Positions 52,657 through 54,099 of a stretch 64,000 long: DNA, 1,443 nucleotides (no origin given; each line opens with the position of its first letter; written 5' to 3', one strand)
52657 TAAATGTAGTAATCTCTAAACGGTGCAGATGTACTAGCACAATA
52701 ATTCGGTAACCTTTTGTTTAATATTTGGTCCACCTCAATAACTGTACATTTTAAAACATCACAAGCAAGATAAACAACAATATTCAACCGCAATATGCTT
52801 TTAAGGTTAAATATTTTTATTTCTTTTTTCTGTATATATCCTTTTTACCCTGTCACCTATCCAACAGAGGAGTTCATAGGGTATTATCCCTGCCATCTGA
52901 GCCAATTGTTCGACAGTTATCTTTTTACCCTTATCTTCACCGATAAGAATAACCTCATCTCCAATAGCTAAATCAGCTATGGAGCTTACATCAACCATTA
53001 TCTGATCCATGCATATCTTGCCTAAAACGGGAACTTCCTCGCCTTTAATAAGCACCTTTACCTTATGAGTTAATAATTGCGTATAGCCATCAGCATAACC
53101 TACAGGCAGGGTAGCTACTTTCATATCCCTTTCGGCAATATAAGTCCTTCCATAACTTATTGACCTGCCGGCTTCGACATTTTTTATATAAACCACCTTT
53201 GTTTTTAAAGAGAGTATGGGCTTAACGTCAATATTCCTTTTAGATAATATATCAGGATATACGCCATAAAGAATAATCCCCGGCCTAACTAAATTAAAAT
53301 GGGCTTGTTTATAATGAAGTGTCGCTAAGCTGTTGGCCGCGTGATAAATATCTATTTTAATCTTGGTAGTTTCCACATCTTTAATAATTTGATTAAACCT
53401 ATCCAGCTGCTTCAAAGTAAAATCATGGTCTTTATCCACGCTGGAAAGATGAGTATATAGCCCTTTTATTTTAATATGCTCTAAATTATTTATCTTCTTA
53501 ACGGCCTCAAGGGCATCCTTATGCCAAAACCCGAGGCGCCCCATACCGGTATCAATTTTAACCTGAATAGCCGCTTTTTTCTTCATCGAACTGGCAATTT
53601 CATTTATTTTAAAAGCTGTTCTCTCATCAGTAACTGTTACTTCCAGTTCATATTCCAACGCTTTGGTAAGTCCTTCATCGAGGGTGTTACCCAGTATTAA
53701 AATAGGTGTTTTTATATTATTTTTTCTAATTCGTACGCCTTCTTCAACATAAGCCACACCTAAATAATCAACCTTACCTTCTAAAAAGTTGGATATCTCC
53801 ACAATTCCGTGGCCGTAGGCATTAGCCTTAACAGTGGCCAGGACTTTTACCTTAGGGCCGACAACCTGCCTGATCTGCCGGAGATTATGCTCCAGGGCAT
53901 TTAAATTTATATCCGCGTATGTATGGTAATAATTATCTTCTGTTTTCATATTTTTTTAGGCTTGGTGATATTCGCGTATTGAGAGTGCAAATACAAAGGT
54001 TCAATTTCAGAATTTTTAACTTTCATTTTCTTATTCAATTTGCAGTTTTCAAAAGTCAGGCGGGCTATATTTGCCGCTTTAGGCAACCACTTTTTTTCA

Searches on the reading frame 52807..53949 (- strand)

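Call 32: search_protein_families(library=pfam, proteins=[window:52807-53949:-], max_evalue=0.00001)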
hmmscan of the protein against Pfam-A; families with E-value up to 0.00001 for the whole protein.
window:52807-53949:- (380 aa): 2 families
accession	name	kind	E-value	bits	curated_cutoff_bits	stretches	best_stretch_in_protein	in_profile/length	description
PF01168.26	Ala_racemase_N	-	3.1e-69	233.5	24.1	1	14-232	1-220/220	Alanine racemase, N-terminal domain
PF00842.27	Ala_racemase_C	-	6.5e-49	165.2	25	1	246-372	2-127/127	Alanine racemase, C-terminal domain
